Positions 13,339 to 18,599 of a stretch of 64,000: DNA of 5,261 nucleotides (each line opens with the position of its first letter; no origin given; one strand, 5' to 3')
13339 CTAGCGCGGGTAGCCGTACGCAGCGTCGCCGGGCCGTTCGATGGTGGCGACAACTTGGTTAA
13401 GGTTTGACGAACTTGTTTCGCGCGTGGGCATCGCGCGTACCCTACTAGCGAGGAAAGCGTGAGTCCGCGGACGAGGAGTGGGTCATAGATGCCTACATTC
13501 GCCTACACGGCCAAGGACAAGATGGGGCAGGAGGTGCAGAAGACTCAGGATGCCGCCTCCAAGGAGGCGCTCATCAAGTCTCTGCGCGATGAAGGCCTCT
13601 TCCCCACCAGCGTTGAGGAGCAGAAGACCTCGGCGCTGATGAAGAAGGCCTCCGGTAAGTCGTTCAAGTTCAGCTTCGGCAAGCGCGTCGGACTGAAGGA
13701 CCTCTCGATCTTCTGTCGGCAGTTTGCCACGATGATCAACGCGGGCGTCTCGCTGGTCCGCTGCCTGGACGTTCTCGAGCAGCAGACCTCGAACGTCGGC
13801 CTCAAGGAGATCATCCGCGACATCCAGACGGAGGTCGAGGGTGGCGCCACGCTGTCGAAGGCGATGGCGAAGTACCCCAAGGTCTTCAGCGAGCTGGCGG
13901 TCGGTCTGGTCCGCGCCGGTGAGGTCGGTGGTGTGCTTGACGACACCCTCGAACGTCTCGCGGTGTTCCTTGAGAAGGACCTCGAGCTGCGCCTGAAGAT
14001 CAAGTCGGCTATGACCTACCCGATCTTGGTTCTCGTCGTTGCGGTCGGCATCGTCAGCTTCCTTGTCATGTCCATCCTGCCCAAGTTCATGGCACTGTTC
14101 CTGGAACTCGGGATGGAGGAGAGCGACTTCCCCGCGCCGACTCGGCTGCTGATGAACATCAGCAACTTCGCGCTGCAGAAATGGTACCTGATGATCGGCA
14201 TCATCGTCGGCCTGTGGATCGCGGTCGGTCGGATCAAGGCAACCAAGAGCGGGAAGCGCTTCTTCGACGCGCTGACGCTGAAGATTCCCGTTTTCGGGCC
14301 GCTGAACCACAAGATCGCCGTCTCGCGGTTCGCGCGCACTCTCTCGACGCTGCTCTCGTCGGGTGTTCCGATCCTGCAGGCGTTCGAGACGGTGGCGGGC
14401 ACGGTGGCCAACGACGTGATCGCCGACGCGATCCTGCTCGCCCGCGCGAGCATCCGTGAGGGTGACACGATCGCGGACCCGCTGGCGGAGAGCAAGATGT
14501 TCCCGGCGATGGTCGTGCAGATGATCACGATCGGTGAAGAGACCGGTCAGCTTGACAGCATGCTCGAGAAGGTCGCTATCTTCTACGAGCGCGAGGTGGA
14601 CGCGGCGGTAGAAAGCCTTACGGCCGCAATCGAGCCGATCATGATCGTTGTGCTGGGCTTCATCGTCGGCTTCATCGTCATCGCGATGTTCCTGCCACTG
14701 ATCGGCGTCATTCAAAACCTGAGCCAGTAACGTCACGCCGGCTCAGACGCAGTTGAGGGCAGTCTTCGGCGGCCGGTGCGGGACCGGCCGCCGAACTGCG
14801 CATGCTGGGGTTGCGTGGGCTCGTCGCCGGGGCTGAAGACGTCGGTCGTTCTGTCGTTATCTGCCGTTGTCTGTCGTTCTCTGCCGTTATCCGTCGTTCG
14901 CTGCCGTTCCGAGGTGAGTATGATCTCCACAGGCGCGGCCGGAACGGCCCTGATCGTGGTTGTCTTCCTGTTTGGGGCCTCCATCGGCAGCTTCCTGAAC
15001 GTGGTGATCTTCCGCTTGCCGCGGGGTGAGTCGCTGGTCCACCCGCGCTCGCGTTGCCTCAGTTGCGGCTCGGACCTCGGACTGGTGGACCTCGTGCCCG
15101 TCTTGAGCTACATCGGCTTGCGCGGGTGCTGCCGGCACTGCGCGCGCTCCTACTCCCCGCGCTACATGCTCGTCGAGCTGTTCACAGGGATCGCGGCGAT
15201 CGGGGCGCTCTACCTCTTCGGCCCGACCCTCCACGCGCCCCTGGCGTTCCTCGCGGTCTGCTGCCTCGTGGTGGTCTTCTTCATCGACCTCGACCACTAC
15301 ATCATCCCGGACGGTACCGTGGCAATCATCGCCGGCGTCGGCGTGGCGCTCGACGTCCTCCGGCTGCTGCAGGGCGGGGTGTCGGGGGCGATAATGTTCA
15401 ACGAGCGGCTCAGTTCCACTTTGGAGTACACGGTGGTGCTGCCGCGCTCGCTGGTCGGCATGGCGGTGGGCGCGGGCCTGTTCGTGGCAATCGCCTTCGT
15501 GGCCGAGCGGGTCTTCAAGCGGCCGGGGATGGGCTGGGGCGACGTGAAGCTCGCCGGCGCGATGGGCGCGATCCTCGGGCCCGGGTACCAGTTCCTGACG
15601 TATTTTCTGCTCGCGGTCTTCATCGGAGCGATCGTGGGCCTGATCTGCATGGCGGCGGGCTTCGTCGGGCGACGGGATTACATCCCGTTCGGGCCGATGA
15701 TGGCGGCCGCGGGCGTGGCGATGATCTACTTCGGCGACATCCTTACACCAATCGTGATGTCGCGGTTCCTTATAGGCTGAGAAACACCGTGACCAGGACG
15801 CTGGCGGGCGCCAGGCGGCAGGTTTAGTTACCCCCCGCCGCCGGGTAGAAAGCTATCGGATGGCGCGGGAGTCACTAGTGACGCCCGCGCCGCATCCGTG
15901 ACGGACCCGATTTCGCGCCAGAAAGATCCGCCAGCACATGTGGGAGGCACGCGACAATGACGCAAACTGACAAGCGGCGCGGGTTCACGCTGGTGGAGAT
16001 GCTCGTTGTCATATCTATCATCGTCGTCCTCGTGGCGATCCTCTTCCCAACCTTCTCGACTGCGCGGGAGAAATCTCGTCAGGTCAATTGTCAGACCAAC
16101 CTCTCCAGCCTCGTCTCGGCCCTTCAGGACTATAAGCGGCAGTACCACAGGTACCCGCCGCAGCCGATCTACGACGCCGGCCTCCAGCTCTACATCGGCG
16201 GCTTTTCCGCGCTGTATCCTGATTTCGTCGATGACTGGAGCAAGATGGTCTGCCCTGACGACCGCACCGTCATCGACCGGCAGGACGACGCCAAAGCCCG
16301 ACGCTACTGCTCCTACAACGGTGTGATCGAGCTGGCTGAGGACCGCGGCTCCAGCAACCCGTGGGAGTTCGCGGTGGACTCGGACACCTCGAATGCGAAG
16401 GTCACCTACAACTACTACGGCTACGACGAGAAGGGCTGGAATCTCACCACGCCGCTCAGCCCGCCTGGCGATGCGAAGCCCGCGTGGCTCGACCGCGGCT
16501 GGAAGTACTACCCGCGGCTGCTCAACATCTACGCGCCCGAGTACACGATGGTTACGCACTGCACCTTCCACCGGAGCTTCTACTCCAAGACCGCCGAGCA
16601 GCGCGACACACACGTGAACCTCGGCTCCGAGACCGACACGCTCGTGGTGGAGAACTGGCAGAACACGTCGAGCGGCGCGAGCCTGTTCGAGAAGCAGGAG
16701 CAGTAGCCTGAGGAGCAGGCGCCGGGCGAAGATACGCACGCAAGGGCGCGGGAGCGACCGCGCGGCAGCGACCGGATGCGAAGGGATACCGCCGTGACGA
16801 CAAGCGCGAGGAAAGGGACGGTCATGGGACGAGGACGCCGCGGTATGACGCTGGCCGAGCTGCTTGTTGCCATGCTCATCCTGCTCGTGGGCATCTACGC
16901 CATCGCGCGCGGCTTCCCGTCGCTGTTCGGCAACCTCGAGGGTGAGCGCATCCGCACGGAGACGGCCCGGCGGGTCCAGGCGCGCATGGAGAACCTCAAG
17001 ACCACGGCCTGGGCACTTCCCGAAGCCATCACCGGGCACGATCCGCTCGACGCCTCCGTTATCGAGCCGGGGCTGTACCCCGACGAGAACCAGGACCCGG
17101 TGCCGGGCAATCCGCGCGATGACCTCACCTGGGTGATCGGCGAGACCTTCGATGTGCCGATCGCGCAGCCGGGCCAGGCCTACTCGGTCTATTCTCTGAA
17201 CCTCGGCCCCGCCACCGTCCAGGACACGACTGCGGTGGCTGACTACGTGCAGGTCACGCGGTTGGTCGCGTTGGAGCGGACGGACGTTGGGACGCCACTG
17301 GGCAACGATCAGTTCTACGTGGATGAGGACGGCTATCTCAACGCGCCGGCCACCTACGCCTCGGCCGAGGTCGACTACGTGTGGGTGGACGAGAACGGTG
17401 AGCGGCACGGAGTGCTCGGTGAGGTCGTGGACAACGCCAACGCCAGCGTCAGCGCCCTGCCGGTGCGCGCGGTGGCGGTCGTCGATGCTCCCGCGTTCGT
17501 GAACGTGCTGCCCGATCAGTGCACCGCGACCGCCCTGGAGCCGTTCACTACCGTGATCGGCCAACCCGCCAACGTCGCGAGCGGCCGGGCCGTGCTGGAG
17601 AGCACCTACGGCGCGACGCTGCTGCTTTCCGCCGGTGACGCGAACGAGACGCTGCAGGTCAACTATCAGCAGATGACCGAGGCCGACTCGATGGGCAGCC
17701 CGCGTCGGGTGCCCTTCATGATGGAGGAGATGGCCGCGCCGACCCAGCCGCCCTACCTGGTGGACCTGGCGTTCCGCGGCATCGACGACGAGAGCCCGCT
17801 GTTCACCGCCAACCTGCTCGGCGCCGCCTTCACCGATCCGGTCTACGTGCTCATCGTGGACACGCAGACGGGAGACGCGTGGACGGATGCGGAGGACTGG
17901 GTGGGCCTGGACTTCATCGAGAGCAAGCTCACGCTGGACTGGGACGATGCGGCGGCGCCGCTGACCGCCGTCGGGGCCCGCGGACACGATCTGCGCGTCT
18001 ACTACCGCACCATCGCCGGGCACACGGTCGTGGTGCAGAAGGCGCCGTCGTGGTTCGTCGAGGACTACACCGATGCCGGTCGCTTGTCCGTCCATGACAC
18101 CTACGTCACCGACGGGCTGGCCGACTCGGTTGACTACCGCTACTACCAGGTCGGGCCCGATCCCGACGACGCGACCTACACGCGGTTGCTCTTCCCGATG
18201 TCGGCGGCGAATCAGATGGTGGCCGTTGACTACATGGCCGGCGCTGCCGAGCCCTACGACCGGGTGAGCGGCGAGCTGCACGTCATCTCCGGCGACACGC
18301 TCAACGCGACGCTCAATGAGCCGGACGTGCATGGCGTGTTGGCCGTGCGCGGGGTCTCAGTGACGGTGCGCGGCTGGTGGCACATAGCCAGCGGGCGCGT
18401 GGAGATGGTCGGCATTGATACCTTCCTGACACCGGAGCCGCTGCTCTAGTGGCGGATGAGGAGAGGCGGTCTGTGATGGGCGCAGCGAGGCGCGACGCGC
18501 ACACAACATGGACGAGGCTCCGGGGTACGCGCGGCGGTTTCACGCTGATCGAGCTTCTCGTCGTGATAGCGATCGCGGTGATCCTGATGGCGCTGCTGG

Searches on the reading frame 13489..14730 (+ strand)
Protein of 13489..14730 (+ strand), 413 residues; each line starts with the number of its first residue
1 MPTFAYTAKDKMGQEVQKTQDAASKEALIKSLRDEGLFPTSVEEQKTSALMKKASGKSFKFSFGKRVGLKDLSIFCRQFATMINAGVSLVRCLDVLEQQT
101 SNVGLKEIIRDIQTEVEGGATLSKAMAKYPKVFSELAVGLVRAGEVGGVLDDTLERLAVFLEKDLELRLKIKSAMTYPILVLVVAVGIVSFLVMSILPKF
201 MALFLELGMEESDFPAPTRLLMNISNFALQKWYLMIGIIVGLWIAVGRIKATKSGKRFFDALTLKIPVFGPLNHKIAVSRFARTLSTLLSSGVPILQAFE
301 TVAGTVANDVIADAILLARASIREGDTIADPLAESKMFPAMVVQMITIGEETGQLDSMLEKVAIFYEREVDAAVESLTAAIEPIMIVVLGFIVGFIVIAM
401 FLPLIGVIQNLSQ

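Call 7: search_protein_families(library=pfam, proteins=[window:13489-14730:+], max_evalue=0.01)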
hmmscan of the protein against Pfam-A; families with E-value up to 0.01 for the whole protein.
window:13489-14730:+ (413 aa): 1 family
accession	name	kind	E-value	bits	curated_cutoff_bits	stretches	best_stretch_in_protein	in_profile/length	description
PF00482.28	T2SSF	-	3.9e-68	227.6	25.2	2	75-198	1-125/125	Type II secretion system (T2SS), protein F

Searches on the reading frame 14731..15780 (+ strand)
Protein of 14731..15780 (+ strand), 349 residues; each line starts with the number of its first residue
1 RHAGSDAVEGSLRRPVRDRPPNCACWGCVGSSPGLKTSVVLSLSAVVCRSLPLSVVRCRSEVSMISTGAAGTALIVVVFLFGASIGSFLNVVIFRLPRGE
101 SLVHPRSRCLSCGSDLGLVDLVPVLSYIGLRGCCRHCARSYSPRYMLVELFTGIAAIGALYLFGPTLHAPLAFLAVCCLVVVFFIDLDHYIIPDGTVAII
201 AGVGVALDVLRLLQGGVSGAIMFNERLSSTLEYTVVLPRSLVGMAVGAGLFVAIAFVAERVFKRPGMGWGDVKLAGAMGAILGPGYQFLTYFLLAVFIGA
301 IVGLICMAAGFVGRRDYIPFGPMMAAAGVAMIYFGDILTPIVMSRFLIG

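Call 7: search_protein_families(library=pfam, proteins=[window:14731-15780:+], max_evalue=0.01)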
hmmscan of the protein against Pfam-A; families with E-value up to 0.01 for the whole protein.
window:14731-15780:+ (349 aa): 2 families
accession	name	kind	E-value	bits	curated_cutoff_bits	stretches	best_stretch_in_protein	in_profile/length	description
PF06750.18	A24_N_bact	-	4.2e-30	104.1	23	1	80-161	1-82/84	Bacterial Peptidase A24 N-terminal domain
PF01478.23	Peptidase_A24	-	1.9e-11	44.8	26.5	1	174-304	2-104/104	Type IV leader peptidase family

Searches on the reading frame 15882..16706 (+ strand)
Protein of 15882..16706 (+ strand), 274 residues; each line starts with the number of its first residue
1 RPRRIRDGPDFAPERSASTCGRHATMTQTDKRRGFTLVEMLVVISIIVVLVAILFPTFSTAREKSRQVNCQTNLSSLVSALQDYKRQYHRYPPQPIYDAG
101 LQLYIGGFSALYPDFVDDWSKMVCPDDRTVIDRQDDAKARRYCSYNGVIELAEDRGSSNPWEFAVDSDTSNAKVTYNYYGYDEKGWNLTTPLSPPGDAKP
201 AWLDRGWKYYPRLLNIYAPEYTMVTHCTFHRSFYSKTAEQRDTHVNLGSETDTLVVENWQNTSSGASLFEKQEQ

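Call 7: search_protein_families(library=pfam, proteins=[window:15882-16706:+], max_evalue=0.01)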
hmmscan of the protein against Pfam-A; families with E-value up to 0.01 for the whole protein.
window:15882-16706:+ (274 aa): 2 families
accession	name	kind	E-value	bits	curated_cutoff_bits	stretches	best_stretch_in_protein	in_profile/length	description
PF07963.17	N_methyl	-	2.4e-08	33.6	21.2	1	31-55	3-27/27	Prokaryotic N-terminal methylation motif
PF07596.16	SBP_bac_10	-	3.1e-06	27.9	23.3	1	60-98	2-40/268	Protein of unknown function (DUF1559)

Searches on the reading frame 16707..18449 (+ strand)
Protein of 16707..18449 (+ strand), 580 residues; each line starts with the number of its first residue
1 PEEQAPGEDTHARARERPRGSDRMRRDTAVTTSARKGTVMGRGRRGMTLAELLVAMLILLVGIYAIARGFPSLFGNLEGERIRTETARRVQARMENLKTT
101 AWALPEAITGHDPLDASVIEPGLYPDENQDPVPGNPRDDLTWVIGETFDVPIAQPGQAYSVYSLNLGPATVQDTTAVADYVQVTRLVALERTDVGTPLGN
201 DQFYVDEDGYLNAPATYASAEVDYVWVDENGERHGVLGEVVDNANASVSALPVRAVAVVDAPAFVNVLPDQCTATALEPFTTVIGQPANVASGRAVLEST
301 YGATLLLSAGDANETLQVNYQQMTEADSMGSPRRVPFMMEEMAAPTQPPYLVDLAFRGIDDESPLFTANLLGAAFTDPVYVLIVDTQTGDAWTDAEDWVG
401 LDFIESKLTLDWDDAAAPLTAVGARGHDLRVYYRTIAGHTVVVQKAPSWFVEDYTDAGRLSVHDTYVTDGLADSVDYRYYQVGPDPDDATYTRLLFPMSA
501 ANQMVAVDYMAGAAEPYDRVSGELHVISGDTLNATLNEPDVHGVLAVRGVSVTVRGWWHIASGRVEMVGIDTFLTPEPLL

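Call 7: search_protein_families(library=pfam, proteins=[window:16707-18449:+], max_evalue=0.01)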
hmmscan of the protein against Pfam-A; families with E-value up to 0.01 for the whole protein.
window:16707-18449:+ (580 aa): 1 family
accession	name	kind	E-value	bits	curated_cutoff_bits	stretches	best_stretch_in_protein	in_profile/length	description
PF07963.17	N_methyl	-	4.8e-05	23.2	21.2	1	42-66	2-26/27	Prokaryotic N-terminal methylation motif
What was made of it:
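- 15882..19246 (+): Three further prepilin-type genes: a 274-aa DUF1559-type pilin, a 580-aa protein and a 275-aa protein (stop-to-stop coordinates). call 7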

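Call 13: search_protein_families(library=ncbifam, proteins=[window:16707-18449:+], max_evalue=0.1)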
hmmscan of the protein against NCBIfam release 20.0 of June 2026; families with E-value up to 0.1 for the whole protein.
window:16707-18449:+ (580 aa): 3 families
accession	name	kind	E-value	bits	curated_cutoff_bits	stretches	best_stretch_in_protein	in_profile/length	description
TIGR02532.1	IV_pilin_GFxxxE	domain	0.00067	19.4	16.3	1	44-62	1-19/24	prepilin-type N-terminal cleavage/methylation domain-containing protein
TIGR02523.1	type_IV_pilV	equivalog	0.0096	16.4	52.2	1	45-67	2-24/139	type IV pilus modification protein PilV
NF007848.0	PRK10557.1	equivalog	0.043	13.1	120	1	40-79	6-45/192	prepilin peptidase-dependent protein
